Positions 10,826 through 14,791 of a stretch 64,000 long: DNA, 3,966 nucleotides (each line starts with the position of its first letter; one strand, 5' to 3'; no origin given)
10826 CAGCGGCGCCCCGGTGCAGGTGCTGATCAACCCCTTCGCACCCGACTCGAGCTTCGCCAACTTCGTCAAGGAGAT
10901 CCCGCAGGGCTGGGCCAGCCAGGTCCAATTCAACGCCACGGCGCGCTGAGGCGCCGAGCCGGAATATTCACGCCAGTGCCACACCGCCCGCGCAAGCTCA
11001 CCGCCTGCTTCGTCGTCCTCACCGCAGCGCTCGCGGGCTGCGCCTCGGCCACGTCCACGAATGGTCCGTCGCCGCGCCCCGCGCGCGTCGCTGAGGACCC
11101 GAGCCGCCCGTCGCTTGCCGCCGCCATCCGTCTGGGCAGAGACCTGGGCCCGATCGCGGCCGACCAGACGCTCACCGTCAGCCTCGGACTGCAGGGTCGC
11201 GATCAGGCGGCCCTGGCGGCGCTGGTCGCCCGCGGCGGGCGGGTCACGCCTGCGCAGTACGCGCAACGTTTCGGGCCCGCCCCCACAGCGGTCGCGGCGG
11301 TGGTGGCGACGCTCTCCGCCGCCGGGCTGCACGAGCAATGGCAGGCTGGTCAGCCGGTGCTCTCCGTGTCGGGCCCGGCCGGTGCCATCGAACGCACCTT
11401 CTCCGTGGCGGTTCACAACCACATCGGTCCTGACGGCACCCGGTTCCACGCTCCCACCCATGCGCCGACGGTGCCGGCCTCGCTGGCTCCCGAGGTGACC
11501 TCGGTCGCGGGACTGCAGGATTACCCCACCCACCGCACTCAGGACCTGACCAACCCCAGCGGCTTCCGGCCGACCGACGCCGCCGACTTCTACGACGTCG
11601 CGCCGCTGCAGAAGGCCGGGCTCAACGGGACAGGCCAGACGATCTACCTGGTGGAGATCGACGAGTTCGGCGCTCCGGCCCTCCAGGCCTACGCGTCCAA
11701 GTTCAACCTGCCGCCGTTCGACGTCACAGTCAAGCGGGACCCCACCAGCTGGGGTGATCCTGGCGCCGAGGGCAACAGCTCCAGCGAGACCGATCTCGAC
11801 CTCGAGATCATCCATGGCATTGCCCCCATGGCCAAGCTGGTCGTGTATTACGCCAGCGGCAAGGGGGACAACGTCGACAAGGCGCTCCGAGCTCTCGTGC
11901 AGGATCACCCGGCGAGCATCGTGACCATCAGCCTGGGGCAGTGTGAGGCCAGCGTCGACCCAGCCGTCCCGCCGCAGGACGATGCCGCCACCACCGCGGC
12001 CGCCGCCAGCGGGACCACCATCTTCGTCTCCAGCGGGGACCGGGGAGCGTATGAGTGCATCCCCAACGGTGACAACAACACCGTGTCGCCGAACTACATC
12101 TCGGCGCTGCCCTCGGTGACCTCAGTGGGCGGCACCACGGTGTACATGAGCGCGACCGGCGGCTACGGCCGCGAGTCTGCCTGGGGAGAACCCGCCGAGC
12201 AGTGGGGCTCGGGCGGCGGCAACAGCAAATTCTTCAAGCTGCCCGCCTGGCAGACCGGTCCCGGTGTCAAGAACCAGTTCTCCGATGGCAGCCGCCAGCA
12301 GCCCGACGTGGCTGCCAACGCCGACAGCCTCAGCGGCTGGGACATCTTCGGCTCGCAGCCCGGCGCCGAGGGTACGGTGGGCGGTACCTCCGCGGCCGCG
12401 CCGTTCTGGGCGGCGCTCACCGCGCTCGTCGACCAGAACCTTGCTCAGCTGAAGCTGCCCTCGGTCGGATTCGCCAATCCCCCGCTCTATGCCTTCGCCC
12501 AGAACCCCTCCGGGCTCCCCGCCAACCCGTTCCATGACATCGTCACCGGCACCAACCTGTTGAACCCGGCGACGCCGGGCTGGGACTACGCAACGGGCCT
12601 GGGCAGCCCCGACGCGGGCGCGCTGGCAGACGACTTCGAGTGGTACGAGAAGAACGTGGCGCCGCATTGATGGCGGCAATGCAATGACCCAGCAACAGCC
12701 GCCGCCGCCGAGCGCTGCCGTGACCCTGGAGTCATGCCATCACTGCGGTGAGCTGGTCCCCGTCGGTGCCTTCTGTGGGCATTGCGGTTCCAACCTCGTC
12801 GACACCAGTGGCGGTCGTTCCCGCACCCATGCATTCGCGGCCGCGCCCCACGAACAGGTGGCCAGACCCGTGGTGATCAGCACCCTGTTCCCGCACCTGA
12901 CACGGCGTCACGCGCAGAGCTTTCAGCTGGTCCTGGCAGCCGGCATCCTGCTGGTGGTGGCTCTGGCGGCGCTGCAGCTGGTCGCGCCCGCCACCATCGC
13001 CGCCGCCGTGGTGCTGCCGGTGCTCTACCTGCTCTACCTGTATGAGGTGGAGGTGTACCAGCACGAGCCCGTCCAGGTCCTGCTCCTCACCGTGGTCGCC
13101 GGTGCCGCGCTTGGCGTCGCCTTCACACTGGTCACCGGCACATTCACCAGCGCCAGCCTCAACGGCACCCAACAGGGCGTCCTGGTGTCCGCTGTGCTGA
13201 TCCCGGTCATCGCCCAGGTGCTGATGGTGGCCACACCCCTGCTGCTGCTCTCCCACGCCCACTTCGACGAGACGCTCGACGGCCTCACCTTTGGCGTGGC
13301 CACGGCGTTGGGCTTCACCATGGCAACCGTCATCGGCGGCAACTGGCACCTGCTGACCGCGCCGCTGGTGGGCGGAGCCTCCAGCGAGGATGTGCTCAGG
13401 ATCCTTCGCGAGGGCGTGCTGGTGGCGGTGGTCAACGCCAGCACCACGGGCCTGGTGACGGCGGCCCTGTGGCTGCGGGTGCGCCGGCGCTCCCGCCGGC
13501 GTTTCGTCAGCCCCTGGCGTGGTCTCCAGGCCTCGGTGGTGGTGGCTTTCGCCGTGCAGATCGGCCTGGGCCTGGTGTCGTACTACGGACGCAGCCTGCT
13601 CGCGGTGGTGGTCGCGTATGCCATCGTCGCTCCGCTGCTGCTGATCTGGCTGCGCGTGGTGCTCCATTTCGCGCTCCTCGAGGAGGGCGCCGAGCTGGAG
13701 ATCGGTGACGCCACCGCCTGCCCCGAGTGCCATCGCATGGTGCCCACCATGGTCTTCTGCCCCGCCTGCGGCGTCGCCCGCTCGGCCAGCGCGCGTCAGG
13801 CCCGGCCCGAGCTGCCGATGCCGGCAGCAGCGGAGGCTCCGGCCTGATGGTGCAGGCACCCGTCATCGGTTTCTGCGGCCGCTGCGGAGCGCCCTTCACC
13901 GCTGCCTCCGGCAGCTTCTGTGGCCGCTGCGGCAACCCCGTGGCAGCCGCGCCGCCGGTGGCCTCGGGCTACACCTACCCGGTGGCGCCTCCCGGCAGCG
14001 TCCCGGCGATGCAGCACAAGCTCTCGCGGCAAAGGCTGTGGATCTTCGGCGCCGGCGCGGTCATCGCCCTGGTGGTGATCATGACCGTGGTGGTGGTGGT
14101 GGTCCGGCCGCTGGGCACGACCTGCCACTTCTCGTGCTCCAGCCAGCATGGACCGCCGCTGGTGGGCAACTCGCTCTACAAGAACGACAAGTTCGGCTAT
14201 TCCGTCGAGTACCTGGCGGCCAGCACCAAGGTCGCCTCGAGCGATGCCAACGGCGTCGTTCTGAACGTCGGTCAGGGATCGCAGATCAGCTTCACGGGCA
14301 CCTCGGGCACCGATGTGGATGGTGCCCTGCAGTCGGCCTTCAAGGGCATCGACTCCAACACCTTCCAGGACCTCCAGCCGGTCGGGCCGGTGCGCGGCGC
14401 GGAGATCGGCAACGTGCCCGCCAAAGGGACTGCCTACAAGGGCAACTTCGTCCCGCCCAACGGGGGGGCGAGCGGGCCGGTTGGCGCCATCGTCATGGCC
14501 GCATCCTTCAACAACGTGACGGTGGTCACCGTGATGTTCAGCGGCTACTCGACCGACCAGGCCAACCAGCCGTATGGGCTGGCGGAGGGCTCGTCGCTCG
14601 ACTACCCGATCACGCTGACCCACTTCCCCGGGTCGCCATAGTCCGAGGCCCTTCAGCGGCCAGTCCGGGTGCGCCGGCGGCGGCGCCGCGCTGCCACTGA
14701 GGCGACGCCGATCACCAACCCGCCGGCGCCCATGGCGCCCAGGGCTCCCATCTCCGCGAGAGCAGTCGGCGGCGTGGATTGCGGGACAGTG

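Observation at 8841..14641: Two tandem, translationally coupled modules of a zinc-ribbon PrsW-family-like membrane protein plus a zinc-ribbon single-pass membrane partner, with a lipoprotein sedolisin between them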

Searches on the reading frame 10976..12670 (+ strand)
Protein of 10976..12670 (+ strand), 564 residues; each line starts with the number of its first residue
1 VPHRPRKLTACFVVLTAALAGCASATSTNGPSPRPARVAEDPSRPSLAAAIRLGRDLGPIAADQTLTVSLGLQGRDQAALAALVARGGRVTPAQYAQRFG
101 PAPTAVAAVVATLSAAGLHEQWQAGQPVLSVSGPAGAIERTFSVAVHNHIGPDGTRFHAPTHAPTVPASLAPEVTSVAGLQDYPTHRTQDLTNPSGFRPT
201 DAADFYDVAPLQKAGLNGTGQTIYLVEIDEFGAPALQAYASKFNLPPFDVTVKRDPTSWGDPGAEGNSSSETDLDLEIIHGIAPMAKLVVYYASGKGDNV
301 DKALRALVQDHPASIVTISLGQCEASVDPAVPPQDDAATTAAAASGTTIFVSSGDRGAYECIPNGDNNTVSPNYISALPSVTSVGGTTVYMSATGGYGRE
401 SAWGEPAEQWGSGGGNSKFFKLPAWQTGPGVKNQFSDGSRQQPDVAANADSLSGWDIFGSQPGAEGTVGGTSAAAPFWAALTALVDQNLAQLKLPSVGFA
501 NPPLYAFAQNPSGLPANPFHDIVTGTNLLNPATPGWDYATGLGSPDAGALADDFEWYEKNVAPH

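Call 7: search_protein_families(library=pfam, proteins=[window:10976-12670:+], max_evalue=0.1)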
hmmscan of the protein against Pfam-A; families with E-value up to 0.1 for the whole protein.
window:10976-12670:+ (564 aa): 2 families
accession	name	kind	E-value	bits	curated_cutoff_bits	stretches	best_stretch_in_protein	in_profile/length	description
PF09286.16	Pro-kuma_activ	-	1.2e-13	52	23.5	1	56-182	5-142/143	Pro-kumamolisin, activation domain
PF00082.27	Peptidase_S8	-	9.9e-11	41.9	21.8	1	271-489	73-257/288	Subtilase family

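Call 8: search_protein_families(library=ncbifam, proteins=[window:10976-12670:+], max_evalue=0.1)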
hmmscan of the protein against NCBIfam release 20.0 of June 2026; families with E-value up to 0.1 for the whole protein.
window:10976-12670:+ (564 aa): 1 family
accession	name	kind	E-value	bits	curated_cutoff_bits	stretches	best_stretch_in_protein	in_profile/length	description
TIGR03921.1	T7SS_mycosin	equivalog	9.4e-05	21.7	278.75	2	439-492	194-250/353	type VII secretion-associated serine protease mycosin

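Call 66: search_solved_structures(query=window:10976-12670:+, max_evalue=0.001, show_alignments=1)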
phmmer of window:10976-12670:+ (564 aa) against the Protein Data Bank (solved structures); distinct sequences matched with E-value up to 0.001: 15.
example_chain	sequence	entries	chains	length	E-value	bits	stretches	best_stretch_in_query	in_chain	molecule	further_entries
1t1e_A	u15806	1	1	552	1.6e-41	146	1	55-546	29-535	kumamolisin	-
1t1i_A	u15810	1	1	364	2.2e-37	132.3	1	194-546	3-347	kumamolisin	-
1gt9_1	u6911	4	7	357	2.8e-37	132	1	194-546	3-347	KUMAMOLYSIN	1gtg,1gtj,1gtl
1t1g_A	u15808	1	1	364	2.7e-36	128.8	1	194-546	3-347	kumamolisin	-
1sio_A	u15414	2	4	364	3.7e-36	128.3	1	194-546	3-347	kumamolisin-As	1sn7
1siu_A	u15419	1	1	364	1.5e-35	126.3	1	194-546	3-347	kumamolisin-As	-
1zvj_A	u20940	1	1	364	1.7e-35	126.1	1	194-546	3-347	kumamolisin-As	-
1zvk_A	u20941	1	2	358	6.6e-35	124.2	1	194-546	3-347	kumamolisin-As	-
4ne7_A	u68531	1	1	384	1.2e-34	123.4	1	194-546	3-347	Kumamolisin-As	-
6m9c_A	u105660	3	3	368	4.9e-30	108.1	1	195-550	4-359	SEDOLISIN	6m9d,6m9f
1nlu_A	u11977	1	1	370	5.9e-30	107.8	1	195-550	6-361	SEDOLISIN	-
1ga1_A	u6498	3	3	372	5.9e-30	107.8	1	195-550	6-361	SERINE-CARBOXYL PROTEINASE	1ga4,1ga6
6m8w_A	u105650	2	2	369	6.1e-30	107.8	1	195-550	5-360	SEDOLISIN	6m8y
3edy_A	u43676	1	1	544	1.4e-12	50.5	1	265-550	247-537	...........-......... 1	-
3ee6_A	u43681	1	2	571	1.6e-12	50.2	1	265-550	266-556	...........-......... 1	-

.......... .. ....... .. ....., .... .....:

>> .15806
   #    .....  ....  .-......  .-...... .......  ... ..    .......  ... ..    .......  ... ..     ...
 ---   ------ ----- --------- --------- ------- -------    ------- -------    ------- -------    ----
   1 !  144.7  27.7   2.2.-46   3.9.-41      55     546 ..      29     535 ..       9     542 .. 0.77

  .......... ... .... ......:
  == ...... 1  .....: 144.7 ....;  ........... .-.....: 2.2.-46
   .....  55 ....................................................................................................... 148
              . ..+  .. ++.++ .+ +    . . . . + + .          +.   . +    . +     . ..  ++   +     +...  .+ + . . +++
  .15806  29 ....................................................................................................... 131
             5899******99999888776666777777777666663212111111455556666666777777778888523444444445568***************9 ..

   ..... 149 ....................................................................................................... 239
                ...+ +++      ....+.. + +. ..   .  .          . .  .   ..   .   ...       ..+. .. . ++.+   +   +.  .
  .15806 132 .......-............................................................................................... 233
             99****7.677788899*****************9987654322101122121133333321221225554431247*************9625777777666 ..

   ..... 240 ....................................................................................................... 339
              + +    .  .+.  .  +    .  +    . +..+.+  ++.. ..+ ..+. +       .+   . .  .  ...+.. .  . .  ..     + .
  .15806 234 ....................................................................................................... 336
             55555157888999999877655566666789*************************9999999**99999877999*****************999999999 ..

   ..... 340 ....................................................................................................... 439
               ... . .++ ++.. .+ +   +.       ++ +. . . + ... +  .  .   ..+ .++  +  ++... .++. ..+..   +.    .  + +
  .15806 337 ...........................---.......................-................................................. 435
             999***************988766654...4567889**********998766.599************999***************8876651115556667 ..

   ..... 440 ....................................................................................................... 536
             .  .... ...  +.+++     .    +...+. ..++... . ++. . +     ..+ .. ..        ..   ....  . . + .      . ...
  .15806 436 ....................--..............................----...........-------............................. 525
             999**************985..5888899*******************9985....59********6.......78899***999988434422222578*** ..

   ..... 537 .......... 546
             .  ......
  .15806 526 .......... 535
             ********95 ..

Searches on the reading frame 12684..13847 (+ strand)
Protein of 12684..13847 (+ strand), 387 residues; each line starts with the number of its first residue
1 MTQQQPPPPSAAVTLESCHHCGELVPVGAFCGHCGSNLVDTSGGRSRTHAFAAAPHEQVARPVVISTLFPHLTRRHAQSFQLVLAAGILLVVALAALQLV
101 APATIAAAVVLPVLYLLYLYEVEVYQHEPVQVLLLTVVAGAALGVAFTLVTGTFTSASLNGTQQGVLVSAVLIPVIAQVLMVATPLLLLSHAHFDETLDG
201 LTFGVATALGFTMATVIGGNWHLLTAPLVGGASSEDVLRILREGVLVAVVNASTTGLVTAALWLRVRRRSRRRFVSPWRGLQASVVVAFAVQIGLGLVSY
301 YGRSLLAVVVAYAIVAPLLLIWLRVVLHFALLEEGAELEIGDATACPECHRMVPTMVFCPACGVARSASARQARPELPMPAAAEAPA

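Call 7: search_protein_families(library=pfam, proteins=[window:12684-13847:+], max_evalue=0.1)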
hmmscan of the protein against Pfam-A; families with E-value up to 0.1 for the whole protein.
window:12684-13847:+ (387 aa): 7 families
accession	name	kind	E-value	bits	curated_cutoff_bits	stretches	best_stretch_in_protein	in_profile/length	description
PF13367.11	PrsW-protease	-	5.7e-08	33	23.5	1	128-315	1-193/196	PrsW family intramembrane metalloprotease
PF12773.13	DZR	-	5.8e-06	26.8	27.3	2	343-363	24-45/45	Double zinc ribbon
PF07191.17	Zn_ribbon_6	-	0.0024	18.3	25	0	342-363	15-36/67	Double zinc ribbon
PF17032.10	Zn_ribbon_15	-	0.0037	18.5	28.9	0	338-363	47-73/73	zinc-ribbon family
PF01155.25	HypA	-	0.005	17.3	28.9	0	17-45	72-103/112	Hydrogenase/urease nickel incorporation, metallochaperone, hypA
PF13240.11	Zn_Ribbon_1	-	0.039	14.2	25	0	18-38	2-23/23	zinc-ribbon domain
PF18912.6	DZR_2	-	0.064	13.5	27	0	16-34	37-55/56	Double zinc ribbon domain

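Call 8: search_protein_families(library=ncbifam, proteins=[window:12684-13847:+], max_evalue=0.1)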
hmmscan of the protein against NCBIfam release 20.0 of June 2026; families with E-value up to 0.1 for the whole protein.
window:12684-13847:+ (387 aa): 2 families
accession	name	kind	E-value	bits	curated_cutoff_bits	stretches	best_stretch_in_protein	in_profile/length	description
NF033739.1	intramemb_PrsW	equivalog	2.5e-07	30.6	225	1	105-213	4-111/210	glutamic-type intramembrane protease PrsW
NF041664.1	RNAP_arch_Epp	equivalog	0.013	15.4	50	0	345-364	2-20/57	transcription elongation factor subunit Spt4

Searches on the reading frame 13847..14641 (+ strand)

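Call 7: search_protein_families(library=pfam, proteins=[window:13847-14641:+], max_evalue=0.1)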
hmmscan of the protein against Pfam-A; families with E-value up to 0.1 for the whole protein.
window:13847-14641:+ (264 aa): 3 families
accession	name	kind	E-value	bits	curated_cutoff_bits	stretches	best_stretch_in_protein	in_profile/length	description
PF18912.6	DZR_2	-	0.01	16.1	27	1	8-34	22-48/56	Double zinc ribbon domain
PF12773.13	DZR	-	0.041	14.5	27.3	1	9-29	14-31/45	Double zinc ribbon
PF09297.16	Zn_ribbon_NUD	-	0.046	13.9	24.8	0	23-33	4-14/32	NADH pyrophosphatase zinc ribbon domain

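Call 8: search_protein_families(library=ncbifam, proteins=[window:13847-14641:+], max_evalue=0.1)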
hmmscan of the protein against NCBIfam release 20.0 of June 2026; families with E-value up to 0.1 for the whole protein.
window:13847-14641:+ (264 aa): 1 family
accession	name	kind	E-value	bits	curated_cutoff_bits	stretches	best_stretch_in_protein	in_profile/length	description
NF033919.1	PA2779_fam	subfamily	0.096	12.8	40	0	67-95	91-119/123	PA2779 family protein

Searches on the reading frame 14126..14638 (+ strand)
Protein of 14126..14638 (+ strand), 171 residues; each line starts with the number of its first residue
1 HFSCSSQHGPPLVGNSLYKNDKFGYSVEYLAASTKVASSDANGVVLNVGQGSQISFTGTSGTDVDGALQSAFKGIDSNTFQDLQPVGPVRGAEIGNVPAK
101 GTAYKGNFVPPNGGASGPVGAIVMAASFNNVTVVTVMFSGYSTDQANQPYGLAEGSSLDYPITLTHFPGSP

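Call 73: search_solved_structures(query=A5, max_evalue=10)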
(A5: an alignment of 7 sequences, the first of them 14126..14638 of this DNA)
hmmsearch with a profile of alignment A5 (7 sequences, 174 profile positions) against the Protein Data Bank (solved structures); distinct sequences matched with E-value up to 10: 7.
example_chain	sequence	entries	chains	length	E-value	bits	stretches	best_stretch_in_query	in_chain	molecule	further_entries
9rar_A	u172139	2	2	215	0.38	13.8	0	42-77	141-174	TRP_F43W | [(sulfaNHC)Au].TRP_F43W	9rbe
9h10_A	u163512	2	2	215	0.38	13.8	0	42-77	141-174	[(sulfaNHC)Au].TRP_18 | Tandem-repeat protein (TRP)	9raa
9h3c_A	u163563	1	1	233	0.38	13.8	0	47-77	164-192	De novo designed tandem repeat protein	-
7ane_C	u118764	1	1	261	0.62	13.1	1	10-67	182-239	RIBOSOMAL_L9 domain-containing protein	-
7aih_C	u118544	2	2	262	0.63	13.1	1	10-67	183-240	RIBOSOMAL_L9 domain-containing protein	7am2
8s6p_A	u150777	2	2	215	0.69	12.9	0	43-77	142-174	TRP_18 F116W (R0) | TRP_18 F116W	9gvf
9raq_A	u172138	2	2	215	0.77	12.8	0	42-77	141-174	TRP_F43W/E39L | [(sulfaNHC)Au].TRP_F43W/E39L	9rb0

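Call 74: search_protein_families(library=pfam, alignment_id=A5, max_evalue=1)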
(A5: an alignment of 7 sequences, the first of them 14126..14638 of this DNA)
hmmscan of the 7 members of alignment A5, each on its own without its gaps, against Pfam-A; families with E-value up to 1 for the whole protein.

A. member 1, window:14126-14638:+ (171 aa): 0 families

B. families by the number of members that match (of 7 scanned): 3 families
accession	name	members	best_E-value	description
PF00501.34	AMP-binding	1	0.075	AMP-binding enzyme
PF21474.3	DNApolII_N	1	0.11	DNA polymerase II, N-terminal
PF22806.1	M_C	1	0.15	Protein M, C-terminal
